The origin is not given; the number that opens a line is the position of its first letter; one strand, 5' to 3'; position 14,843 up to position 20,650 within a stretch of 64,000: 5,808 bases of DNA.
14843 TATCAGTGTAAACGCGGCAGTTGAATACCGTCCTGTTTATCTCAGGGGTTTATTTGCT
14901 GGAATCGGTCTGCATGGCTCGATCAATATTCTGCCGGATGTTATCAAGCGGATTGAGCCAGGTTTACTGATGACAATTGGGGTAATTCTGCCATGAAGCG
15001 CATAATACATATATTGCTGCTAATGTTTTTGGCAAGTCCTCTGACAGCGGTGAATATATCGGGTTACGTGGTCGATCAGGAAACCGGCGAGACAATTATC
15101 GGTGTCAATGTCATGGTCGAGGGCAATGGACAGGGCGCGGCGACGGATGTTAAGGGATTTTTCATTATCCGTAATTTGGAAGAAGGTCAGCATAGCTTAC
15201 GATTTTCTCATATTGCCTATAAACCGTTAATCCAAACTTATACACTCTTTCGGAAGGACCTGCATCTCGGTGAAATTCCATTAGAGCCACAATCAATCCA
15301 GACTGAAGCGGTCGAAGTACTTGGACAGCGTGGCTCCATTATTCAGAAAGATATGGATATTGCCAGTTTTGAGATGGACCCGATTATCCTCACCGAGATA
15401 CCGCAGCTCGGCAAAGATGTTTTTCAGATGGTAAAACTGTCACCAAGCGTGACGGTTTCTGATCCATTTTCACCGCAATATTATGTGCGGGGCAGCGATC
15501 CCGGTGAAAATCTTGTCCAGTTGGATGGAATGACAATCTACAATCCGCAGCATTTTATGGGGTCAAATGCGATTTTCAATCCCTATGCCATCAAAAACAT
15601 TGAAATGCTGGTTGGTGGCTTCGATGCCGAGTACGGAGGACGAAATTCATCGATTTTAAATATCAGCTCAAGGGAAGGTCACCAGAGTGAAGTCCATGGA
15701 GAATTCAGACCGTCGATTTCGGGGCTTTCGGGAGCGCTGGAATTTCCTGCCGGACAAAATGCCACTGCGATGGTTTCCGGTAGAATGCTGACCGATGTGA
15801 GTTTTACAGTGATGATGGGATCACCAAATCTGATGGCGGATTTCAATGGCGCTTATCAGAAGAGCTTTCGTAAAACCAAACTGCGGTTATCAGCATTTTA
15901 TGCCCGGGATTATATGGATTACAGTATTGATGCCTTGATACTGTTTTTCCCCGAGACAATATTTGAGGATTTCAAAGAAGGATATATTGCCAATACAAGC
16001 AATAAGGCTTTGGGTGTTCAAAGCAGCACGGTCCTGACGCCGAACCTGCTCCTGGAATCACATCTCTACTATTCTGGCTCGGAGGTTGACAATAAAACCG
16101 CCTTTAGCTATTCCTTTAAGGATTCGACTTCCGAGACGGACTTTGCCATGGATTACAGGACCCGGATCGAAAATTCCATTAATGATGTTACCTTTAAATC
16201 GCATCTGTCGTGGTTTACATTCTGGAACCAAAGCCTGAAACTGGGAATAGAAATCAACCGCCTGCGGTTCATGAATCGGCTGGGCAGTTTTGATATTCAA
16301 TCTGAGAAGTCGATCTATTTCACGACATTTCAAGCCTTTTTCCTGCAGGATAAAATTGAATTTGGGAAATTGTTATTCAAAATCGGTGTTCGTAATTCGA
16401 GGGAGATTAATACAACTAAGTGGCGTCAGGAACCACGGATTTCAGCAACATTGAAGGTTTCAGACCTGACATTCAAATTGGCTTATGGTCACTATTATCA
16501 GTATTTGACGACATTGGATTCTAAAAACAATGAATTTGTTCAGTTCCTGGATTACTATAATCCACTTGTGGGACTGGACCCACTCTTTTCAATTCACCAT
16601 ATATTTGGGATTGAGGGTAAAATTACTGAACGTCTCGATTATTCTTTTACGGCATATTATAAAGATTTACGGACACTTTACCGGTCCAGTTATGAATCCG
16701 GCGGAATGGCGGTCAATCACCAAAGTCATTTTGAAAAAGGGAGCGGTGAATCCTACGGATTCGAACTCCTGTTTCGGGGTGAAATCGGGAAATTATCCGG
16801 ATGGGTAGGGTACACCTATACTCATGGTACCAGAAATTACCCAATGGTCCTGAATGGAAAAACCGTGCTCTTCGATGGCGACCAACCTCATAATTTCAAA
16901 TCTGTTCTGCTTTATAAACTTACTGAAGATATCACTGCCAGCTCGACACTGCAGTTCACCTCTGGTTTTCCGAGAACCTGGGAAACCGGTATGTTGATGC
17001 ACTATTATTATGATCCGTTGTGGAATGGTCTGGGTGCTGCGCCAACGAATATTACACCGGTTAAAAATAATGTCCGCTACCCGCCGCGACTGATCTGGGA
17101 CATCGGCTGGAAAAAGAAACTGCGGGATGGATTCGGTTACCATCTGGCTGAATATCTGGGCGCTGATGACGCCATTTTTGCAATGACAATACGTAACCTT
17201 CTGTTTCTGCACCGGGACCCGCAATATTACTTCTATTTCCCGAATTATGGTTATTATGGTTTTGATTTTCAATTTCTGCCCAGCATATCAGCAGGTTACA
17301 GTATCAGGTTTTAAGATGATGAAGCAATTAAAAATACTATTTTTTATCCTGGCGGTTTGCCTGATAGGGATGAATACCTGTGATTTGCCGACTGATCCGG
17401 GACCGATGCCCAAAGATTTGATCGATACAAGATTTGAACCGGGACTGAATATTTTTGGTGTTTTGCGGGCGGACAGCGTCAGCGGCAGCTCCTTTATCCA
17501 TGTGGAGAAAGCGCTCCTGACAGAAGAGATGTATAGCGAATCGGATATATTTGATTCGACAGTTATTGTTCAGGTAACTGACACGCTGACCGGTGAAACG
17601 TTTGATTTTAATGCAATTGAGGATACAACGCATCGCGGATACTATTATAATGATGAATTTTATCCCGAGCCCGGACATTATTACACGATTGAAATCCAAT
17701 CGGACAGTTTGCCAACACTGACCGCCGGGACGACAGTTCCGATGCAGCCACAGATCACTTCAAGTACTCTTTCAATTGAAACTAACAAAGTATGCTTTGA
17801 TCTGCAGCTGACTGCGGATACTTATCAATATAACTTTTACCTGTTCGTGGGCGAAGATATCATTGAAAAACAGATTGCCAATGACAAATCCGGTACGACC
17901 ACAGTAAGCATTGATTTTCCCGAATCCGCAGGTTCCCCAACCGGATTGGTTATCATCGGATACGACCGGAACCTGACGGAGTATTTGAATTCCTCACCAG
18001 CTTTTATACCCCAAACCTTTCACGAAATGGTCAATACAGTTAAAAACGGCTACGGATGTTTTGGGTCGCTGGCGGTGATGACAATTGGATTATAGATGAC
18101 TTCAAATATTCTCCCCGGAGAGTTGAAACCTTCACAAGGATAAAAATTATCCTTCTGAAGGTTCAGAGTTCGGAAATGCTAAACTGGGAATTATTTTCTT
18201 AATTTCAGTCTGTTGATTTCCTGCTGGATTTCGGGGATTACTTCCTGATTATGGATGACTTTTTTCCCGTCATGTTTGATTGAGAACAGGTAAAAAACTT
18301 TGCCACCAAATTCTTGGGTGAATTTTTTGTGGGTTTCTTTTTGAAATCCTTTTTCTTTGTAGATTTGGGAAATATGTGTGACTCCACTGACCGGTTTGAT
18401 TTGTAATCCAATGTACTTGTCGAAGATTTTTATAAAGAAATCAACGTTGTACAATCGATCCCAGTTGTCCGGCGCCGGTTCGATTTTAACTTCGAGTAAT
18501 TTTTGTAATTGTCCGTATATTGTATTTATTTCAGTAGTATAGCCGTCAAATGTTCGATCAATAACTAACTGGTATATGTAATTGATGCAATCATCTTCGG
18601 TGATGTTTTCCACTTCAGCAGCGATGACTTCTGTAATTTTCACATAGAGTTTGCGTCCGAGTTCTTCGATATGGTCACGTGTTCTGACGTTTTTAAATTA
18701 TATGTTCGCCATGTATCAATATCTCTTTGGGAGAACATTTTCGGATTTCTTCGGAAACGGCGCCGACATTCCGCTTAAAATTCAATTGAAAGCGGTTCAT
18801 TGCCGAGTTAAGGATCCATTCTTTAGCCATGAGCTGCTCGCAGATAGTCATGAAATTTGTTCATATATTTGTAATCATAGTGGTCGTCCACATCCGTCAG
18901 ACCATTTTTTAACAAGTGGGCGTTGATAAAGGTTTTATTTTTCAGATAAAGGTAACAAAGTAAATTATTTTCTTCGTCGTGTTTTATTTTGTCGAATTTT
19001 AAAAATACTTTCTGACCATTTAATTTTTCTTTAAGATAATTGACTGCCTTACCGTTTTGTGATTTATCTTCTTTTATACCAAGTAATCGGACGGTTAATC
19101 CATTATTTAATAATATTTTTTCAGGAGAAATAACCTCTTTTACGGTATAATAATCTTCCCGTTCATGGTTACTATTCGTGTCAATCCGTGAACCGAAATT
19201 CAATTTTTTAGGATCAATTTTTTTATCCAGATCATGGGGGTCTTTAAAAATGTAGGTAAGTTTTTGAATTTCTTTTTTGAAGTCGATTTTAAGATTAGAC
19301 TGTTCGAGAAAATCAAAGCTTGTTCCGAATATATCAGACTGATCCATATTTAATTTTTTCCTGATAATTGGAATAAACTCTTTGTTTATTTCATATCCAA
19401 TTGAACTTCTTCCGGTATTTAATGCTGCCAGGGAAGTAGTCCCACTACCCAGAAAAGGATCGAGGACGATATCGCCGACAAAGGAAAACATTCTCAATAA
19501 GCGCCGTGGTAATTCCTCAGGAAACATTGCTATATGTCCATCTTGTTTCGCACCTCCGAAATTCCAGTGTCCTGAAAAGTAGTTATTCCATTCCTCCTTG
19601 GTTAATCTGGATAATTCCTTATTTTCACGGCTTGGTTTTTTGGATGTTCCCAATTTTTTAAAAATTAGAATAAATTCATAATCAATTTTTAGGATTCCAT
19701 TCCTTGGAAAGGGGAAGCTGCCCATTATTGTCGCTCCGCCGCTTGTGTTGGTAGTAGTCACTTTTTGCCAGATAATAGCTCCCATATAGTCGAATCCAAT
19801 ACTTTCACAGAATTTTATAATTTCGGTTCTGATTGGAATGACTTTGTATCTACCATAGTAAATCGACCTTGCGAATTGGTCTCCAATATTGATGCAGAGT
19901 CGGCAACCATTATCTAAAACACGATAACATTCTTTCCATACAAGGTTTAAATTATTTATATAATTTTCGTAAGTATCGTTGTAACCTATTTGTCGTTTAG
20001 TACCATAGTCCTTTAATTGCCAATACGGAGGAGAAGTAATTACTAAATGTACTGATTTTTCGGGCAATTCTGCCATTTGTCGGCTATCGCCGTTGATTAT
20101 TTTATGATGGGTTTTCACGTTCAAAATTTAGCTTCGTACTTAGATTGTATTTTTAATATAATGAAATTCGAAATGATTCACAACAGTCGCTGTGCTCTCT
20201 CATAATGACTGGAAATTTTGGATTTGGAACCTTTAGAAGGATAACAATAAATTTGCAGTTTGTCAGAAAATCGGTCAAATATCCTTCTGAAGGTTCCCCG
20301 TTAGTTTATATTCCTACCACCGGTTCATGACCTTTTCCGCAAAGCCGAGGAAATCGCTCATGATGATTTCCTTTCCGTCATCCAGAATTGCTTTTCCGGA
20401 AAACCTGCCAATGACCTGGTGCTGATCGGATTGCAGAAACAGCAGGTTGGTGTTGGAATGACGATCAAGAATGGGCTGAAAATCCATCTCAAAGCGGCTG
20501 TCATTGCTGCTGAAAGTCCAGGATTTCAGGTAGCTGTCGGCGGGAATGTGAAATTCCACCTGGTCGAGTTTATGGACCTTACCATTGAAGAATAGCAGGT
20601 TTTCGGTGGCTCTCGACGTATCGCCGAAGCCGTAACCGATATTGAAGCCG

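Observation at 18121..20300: AT-rich two-gene restriction-modification-like island inserted between convergent core genes and bounded by direct copies of a palindromic repeat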

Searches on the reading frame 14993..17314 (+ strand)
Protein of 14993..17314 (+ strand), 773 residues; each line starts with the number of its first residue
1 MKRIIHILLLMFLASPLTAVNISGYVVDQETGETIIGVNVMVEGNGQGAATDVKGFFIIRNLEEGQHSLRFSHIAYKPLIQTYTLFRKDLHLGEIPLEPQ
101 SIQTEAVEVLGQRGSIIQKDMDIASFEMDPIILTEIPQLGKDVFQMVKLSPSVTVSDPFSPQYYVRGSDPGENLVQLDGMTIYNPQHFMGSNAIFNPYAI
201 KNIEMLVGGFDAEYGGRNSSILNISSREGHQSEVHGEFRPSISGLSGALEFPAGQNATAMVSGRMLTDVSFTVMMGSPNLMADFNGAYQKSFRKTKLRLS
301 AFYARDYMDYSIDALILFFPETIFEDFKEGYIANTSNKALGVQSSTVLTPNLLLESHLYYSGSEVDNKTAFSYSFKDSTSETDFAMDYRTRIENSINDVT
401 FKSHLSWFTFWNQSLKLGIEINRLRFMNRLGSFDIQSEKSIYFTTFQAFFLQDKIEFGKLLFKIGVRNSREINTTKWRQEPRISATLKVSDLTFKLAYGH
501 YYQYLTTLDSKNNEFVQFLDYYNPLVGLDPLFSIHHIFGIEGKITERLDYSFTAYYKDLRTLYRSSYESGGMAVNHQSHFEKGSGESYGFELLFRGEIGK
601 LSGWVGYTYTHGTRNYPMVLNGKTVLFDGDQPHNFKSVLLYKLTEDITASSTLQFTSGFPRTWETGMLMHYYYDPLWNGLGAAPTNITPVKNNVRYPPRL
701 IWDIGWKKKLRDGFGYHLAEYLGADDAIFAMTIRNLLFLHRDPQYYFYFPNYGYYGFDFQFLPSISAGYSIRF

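Call 6: search_protein_families(library=pfam, proteins=[window:14993-17314:+], max_evalue=0.01)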
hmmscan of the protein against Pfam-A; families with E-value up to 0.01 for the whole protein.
window:14993-17314:+ (773 aa): 4 families
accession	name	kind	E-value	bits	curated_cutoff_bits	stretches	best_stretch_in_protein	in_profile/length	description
PF13715.12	CarbopepD_reg_2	-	2.9e-17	62.9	32.2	1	22-108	1-87/88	CarboxypepD_reg-like domain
PF13620.12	CarboxypepD_reg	-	2e-10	41.3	32.3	1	22-82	2-65/82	Carboxypeptidase regulatory-like domain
PF07715.20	Plug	-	5.8e-09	36.9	23.9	1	142-218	24-103/107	TonB-dependent Receptor Plug Domain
PF00593.30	TonB_dep_Rec_b-barrel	-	1.1e-07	32.6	27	1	351-705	74-418/436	TonB dependent receptor-like, beta-barrel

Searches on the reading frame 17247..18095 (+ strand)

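Call 6: search_protein_families(library=pfam, proteins=[window:17247-18095:+], max_evalue=0.01)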
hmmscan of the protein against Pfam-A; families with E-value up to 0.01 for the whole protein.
window:17247-18095:+ (282 aa): 0 families

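Call 51: search_protein_families(library=pfam, proteins=[window:17316-18092:+], max_evalue=1)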
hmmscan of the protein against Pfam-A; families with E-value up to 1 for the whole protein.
seq(259 aa): 1 family
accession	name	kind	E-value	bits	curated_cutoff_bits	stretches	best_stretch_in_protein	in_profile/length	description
PF08547.18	CIA30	-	0.07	13.6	24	1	93-151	79-137/157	Complex I intermediate-associated protein 30 (CIA30)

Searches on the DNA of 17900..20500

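Call 62: search_rna_families(source=window, start=17900, end=20500, threshold=evalue, max_evalue=1)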
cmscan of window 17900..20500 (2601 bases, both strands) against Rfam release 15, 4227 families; matches with E-value up to 1: 0.
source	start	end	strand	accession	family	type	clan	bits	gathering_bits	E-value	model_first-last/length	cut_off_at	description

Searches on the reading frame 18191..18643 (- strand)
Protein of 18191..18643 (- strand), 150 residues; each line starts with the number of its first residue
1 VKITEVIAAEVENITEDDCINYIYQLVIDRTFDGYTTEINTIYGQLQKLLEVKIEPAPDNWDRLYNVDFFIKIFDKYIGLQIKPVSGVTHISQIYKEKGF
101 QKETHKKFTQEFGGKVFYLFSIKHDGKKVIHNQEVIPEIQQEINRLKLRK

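Call 6: search_protein_families(library=pfam, proteins=[window:18191-18643:-], max_evalue=0.01)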
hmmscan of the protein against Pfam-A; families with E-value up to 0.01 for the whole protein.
window:18191-18643:- (150 aa): 1 family
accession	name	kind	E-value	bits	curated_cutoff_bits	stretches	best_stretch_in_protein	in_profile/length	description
PF09568.16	RE_MjaI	-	2.1e-25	89.9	22.7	1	2-111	59-159/164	MjaI restriction endonuclease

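Call 65: find_encoding_contigs(protein=window:18191-18643:-, flank=4000, max_places=6)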
Protein window:18191-18643:- (150 aa): 1 contig read that carries it; 1 place shown.
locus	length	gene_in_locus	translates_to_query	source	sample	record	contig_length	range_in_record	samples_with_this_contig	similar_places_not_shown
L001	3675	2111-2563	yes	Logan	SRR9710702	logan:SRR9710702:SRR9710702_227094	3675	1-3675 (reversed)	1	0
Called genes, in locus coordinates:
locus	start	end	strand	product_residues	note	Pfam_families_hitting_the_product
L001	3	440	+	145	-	?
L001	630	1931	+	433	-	PF01555:N6_N4_Mtase, PF00565:SNase (weak)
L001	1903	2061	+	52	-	PF09568:RE_MjaI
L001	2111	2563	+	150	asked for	PF09568:RE_MjaI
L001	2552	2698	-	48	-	-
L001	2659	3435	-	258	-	PF14054:DUF4249 (weak)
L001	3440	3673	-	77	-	?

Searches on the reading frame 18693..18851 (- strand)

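Call 6: search_protein_families(library=pfam, proteins=[window:18693-18851:-], max_evalue=0.01)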
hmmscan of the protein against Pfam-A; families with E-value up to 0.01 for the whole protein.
window:18693-18851:- (52 aa): 1 family
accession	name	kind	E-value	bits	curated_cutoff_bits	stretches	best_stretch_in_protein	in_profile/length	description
PF09568.16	RE_MjaI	-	7.6e-08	32.8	22.7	1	11-43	1-33/164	MjaI restriction endonuclease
